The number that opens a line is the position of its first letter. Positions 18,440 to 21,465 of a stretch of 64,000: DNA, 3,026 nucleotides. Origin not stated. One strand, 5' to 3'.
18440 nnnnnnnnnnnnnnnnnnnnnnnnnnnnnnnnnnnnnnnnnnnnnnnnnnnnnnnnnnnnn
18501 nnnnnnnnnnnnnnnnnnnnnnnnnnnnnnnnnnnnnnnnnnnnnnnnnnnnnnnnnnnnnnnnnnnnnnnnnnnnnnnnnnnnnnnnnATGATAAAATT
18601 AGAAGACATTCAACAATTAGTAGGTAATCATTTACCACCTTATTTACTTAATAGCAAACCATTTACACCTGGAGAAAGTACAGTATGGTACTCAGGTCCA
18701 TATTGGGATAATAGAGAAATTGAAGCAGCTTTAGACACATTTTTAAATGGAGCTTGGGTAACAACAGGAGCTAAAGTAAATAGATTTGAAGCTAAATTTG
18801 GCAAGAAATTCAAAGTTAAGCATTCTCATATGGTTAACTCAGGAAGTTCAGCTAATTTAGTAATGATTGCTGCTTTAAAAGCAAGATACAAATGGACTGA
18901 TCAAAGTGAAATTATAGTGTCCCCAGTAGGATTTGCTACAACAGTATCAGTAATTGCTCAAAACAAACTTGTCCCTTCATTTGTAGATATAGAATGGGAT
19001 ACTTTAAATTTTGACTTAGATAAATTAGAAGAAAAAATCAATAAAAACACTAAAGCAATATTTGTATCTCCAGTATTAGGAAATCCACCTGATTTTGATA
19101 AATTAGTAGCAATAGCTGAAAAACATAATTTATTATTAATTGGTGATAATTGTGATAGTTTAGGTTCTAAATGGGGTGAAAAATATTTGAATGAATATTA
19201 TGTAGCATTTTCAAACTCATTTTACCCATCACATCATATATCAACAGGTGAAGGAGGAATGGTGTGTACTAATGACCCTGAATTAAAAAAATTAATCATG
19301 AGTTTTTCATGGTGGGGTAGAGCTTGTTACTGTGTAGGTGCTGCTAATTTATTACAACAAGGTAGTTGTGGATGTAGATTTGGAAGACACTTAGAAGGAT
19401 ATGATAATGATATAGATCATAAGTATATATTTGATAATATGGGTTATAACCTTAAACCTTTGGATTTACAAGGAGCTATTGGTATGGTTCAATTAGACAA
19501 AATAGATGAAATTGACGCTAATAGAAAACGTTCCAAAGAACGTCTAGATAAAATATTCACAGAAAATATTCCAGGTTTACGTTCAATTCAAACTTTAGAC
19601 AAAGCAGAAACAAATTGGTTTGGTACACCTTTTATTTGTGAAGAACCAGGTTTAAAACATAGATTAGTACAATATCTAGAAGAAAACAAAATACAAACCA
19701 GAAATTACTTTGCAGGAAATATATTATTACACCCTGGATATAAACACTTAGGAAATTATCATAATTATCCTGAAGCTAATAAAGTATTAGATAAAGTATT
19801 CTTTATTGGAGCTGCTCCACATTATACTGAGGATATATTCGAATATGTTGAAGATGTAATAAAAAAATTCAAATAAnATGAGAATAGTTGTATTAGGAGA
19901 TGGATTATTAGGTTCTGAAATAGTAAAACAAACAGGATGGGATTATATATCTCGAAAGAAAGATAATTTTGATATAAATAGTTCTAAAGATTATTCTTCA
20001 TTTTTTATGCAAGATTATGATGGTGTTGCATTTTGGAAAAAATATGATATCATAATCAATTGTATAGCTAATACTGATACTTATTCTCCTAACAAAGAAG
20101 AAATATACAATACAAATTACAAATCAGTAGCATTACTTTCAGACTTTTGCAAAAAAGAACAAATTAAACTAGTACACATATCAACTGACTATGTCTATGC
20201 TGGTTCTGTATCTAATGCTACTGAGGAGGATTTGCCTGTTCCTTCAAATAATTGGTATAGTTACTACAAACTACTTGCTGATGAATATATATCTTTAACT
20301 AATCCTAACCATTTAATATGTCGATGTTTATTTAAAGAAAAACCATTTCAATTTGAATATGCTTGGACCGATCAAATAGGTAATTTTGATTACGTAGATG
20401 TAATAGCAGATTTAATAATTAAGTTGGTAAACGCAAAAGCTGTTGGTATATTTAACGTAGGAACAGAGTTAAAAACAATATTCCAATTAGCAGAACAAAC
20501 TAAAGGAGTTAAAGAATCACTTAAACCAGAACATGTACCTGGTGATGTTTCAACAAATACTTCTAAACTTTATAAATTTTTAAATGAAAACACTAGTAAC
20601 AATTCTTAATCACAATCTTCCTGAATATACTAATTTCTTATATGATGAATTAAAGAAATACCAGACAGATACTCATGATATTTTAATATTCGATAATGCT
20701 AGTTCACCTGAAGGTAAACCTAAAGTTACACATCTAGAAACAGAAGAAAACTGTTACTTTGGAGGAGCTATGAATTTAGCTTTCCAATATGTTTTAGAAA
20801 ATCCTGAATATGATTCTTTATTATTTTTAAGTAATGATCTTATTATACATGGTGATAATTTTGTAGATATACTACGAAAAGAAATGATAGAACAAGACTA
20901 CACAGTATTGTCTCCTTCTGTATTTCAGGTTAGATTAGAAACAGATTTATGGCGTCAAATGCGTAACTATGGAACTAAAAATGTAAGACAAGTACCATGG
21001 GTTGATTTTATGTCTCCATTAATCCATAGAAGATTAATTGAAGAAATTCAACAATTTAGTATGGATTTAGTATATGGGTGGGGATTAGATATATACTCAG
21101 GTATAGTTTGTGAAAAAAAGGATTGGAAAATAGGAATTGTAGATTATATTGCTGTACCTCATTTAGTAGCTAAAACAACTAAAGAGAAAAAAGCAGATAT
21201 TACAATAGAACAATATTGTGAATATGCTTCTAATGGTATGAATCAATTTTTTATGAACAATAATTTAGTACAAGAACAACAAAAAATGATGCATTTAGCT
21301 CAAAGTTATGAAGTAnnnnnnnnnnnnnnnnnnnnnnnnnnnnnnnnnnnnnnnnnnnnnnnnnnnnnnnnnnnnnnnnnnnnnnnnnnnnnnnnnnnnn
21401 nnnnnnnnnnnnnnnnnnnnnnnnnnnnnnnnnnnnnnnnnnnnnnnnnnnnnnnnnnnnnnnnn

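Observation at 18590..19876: DegT-family enzyme with His replacing the catalytic Lys plus a Cys cluster: a 3-dehydratase for 3,6-dideoxyhexose (colitose-type) synthesis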

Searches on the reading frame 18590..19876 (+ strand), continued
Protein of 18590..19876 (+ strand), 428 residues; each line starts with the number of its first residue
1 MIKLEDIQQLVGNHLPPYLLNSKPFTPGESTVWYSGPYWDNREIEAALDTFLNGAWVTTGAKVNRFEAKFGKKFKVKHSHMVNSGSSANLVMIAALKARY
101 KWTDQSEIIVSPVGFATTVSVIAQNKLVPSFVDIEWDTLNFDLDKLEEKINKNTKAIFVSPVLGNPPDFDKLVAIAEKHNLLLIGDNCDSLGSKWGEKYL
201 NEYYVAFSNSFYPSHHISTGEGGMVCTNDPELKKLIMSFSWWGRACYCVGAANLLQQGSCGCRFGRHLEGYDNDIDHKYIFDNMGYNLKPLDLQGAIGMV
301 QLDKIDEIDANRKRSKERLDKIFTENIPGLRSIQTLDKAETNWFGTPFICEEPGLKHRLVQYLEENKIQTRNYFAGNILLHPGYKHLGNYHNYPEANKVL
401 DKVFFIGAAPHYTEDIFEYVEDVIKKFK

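Call 72: predict_structure(alignment_id=A2)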
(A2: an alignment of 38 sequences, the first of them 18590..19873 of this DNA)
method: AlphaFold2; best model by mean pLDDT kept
length: 428 residues; sequences in the alignment: 38
mean_pLDDT: 72.2   pTM: 0.78
mean pLDDT of the five models: 72.2, 71.4, 69.7, 68.9, 65.7
residues with pLDDT >= 90: 78; 70-90: 197; 50-70: 81; < 50: 72
segments of 3 or more residues with pLDDT < 50: 13-17, 210-221, 241-288
pLDDT, mean of each block of 10 residues (from residue 1): 52 48 75 65 72 57 82 82 67 84 92 65 83 85 91 91 76 95 72 81 64 39 73 70 38 32 35 40 42 74 80 88 94 89 79 90 86 62 76 79 79 90 94
secondary structure, 60 per line:
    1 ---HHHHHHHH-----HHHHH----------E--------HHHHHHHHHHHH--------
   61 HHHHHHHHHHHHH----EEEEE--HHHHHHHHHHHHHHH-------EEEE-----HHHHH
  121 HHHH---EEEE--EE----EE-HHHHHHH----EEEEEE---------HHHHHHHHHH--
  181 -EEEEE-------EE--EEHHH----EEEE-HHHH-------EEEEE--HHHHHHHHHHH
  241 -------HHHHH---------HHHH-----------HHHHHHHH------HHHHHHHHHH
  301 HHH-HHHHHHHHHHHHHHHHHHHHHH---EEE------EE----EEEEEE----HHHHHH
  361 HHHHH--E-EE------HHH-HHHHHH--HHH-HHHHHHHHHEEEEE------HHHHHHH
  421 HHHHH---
elements in order: H4-11 H17-21 H41-52 H61-73 E78-82 H85-99 E107-110 H116-124 E128-131 H143-149 E154-159 H169-178 E182-186 E207-210 H212-215 E223-227 H230-240 H248-252 H262-265 H277-284 H291-303 H305-326 E330-332 E345-350 H355-365 H382-387 H394-402 E403-407 H414-425
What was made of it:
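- On E1/RfbH-type PMP-[2Fe-2S] NDP-hexose 3-dehydrase: The AlphaFold model has low confidence in both cofactor segments (call 72).
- AlphaFold models the His and Cys segments with pLDDT below 50, so cluster geometry could not be checked (call 72).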

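Call 74: fold_search(model_id=the predicted structure, library=pdb)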
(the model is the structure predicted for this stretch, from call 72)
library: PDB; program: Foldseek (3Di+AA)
matches with E <= 10: 1925; with E <= 0.001: 1453
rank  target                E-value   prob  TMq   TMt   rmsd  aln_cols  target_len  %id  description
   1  3bb8_A                6.4e-33  1.00  0.78  0.79   9.9       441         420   32  E1 Dehydrase H220K Mutant (released 2008-09-16)
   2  3bcx_A                1.2e-32  1.00  0.78  0.79   9.8       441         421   33  E1 Dehydrase (released 2007-11-27)
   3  3bcx_B                1.3e-32  1.00  0.78  0.80   9.5       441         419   33  E1 Dehydrase (released 2007-11-27)
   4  2gms_B                7.6e-27  1.00  0.74  0.81  10.2       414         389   30  E coli GDP-4-keto-6-deoxy-D-mannose-3-dehydratase with bound hydrated PLP (released 2006-09-05)
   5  2gms_A                1.1e-26  1.00  0.75  0.82  10.8       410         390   29  E coli GDP-4-keto-6-deoxy-D-mannose-3-dehydratase with bound hydrated PLP (released 2006-09-05)
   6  2r0t_A                2.1e-26  1.00  0.74  0.81  10.4       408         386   29  Crystal structure of GDP-4-keto-6-deoxymannose-3-dehydratase with a trapped PLP-glutamate geminal diamine (released 2007-12-18)
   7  3b8x_A                4.9e-26  1.00  0.73  0.81  10.7       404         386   29  Crystal structure of GDP-4-keto-6-deoxymannose-3-dehydratase (ColD) H188N mutant with bound GDP-perosamine (released 2007-11-27)
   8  3b8x_B                5.8e-26  1.00  0.75  0.82  10.2       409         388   29  Crystal structure of GDP-4-keto-6-deoxymannose-3-dehydratase (ColD) H188N mutant with bound GDP-perosamine (released 2007-11-27)
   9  3gr9_E                1.1e-25  1.00  0.73  0.81  11.1       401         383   30  Crystal structure of ColD H188K S187N (released 2009-06-16)
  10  7b0m                  1.7e-25  1.00  0.70  0.81   7.9       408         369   24  Sugar transaminase from a metagenome collected from troll oil field production water (released 2021-12-01)
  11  3gr9_B                2.5e-25  1.00  0.72  0.80  10.3       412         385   30  Crystal structure of ColD H188K S187N (released 2009-06-16)
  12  3gr9_C                2.5e-25  1.00  0.72  0.79  11.2       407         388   29  Crystal structure of ColD H188K S187N (released 2009-06-16)
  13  3gr9_A                2.8e-25  1.00  0.72  0.80  11.2       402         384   31  Crystal structure of ColD H188K S187N (released 2009-06-16)
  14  3gr9_F                3.0e-25  1.00  0.74  0.81  11.0       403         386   30  Crystal structure of ColD H188K S187N (released 2009-06-16)
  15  3gr9_G                5.0e-25  1.00  0.72  0.79  11.1       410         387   29  Crystal structure of ColD H188K S187N (released 2009-06-16)
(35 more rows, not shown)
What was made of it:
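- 18590..19876 (+): E1/RfbH/SpnQ-type PMP- and [2Fe-2S]-dependent NDP-4-keto-6-deoxyhexose 3-dehydrase gene (428 aa). Foldseek top hits are E1, TM 0.78 (call 74).
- On E1/RfbH-type PMP-[2Fe-2S] NDP-hexose 3-dehydrase: Foldseek TM 0.78 to 3bb8/3bcx, ranks 1-3 (call 74).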

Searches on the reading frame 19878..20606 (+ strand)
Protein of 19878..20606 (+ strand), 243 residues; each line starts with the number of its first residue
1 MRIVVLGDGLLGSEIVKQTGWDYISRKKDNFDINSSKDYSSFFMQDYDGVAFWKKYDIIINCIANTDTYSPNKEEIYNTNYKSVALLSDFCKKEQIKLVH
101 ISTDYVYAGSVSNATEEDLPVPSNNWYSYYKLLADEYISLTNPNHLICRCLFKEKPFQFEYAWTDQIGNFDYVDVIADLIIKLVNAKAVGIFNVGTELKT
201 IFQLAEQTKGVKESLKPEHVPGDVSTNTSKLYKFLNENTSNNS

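Call 3: search_protein_families(library=pfam, proteins=[window:19878-20606:+], max_evalue=0.01)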
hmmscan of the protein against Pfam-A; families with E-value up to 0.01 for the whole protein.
window:19878-20606:+ (243 aa): 3 families
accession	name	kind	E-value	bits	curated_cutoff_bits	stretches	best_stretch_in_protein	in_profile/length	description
PF04321.23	RmlD_sub_bind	-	2.6e-17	63.2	27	1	1-178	1-178/287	RmlD substrate binding domain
PF01370.27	Epimerase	-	2.1e-09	37.6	20.9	1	52-139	59-154/240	NAD dependent epimerase/dehydratase family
PF07993.18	NAD_binding_4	-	4.4e-06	26.5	20.1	1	52-117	85-151/258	Male sterility protein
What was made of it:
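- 19878..20609 (+): Short RmlD-family SDR (243 aa), the inferred 4-ketoreductase acting on the dehydrase product. It starts 1 nt after the dehydrase stop codon. Pfam RmlD_sub_bind 2.6e-17 (call 3).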

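Call 4: search_protein_families(library=ncbifam, proteins=[window:19878-20606:+], max_evalue=0.001)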
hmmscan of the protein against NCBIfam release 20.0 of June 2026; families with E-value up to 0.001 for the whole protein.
window:19878-20606:+ (243 aa): 5 families
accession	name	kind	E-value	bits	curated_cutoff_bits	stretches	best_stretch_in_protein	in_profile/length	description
TIGR01214.1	rmlD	equivalog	3.3e-16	59.2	224.05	1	2-182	1-195/285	dTDP-4-dehydrorhamnose reductase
TIGR02197.1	heptose_epim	equivalog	5.9e-12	45.4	274.6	1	53-139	64-150/316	ADP-glyceromanno-heptose 6-epimerase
NF007440.0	PRK09987.1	equivalog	2.2e-05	23.9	308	1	36-150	33-151/299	dTDP-4-dehydrorhamnose reductase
NF008360.0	PRK11150.1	equivalog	0.00011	21.5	452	0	58-139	71-152/310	ADP-glyceromanno-heptose 6-epimerase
TIGR01181.1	dTDP_gluc_dehyt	equivalog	0.00011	21.4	365.1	1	57-159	75-187/321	dTDP-glucose 4,6-dehydratase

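Call 44: search_solved_structures(query=window:19878-20606:+, max_evalue=0.01, show_alignments=2)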
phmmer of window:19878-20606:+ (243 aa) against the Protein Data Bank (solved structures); distinct sequences matched with E-value up to 0.01: 11.
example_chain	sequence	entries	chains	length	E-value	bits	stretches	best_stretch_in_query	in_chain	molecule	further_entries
2ggs_A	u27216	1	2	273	2.4e-11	47.1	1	51-209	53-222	273aa long hypothetical dTDP-4-dehydrorhamnose reductase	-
8ctr_A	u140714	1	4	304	4.3e-06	29.9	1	47-151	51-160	dTDP-4-dehydrorhamnose reductase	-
3sxp_A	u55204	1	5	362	2.1e-05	27.7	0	56-144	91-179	ADP-L-glycero-D-mannoheptose-6-epimerase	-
1vl0_A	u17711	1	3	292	2.8e-05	27.2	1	3-151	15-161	DTDP-4-dehydrorhamnose reductase, rfbD ortholog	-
1eq2_A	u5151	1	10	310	0.0002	24.5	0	36-141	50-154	ADP-L-GLYCERO-D-MANNOHEPTOSE 6-EPIMERASE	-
6bi4_A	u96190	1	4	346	0.00034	23.7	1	56-159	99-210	dTDP-glucose 4,6-dehydratase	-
2x6t_A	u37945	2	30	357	0.0007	22.7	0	36-141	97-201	ADP-L-GLYCERO-D-MANNO-HEPTOSE-6-EPIMERASE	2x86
1kbz_A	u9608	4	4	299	0.0018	21.3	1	54-150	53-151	dTDP-glucose oxidoreductase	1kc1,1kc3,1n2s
8shh_A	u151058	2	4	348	0.004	20.2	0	56-159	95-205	dTDP-glucose 4,6-dehydratase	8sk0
3sc6_A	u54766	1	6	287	0.0047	20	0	57-152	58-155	dTDP-4-dehydrorhamnose reductase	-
2hun_A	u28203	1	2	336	0.006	19.6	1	46-160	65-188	336aa long hypothetical dTDP-glucose 4,6-dehydratase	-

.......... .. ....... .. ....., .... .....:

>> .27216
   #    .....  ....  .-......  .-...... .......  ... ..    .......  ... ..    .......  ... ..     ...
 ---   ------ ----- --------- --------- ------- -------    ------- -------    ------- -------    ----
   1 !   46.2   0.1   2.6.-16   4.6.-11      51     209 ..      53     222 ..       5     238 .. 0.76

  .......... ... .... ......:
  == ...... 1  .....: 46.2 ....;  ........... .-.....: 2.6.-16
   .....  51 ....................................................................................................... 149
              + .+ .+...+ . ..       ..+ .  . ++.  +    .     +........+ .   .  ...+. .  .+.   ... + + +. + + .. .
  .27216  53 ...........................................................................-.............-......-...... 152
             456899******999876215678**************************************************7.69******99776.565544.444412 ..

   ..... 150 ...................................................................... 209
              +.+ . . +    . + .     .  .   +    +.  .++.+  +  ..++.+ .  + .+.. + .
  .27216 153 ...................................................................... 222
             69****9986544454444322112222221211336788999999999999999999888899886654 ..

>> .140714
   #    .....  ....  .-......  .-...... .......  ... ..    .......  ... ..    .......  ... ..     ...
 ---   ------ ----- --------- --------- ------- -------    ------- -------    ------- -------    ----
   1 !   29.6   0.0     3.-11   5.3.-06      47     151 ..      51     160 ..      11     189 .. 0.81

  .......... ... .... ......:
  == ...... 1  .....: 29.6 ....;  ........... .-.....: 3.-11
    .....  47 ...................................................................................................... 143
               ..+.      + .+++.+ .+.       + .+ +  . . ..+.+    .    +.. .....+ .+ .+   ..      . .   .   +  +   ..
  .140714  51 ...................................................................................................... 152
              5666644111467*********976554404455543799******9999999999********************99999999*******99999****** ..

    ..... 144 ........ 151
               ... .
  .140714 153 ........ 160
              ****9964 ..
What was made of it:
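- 19878..20609 (+): PDB 2ggs 2.4e-11 (call 44).
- The partner SDR is RmlD-family (calls 3, 44).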

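Call 71: search_protein_families(library=phrogs, proteins=[window:19878-20606:+], max_evalue=0.00001)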
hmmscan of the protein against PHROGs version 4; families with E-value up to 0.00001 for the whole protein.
window:19878-20606:+ (243 aa): 1 family
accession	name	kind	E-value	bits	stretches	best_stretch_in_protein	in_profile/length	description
phrog_540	-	DNA, RNA and nucleotide metabolism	1.6e-16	60.8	1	1-209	293-542/715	nucleotide-sugar epimerase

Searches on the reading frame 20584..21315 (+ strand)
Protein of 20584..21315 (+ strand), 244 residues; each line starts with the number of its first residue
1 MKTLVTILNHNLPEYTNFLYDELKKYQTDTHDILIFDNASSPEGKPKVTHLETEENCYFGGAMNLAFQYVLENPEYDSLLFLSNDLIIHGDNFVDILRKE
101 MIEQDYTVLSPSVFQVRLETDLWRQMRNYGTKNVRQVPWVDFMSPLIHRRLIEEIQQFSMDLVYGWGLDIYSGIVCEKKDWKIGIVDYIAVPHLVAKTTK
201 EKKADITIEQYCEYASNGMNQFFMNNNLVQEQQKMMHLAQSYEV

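Call 3: search_protein_families(library=pfam, proteins=[window:20584-21315:+], max_evalue=0.01)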
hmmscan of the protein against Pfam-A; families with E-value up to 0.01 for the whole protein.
window:20584-21315:+ (244 aa): 2 families
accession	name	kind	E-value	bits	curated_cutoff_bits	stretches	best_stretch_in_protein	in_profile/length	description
PF05212.18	DUF707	-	1.2e-05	25.1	24.1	1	137-205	194-264/299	Protein of unknown function (DUF707)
PF00535.33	Glycos_transf_2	-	0.0016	18.8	23.3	1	44-136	51-132/168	Glycosyl transferase family 2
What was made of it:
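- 20584..21318 (+): GT2/DUF707-like putative glycosyltransferase overlapping the SDR by 26 nt. Candidate user of the dideoxy sugar. Pfam DUF707 1.2e-5 and GT2 1.6e-3 (call 3).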

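Call 71: search_protein_families(library=phrogs, proteins=[window:20584-21315:+], max_evalue=0.00001)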
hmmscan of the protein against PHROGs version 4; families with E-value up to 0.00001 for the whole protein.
window:20584-21315:+ (244 aa): 0 families
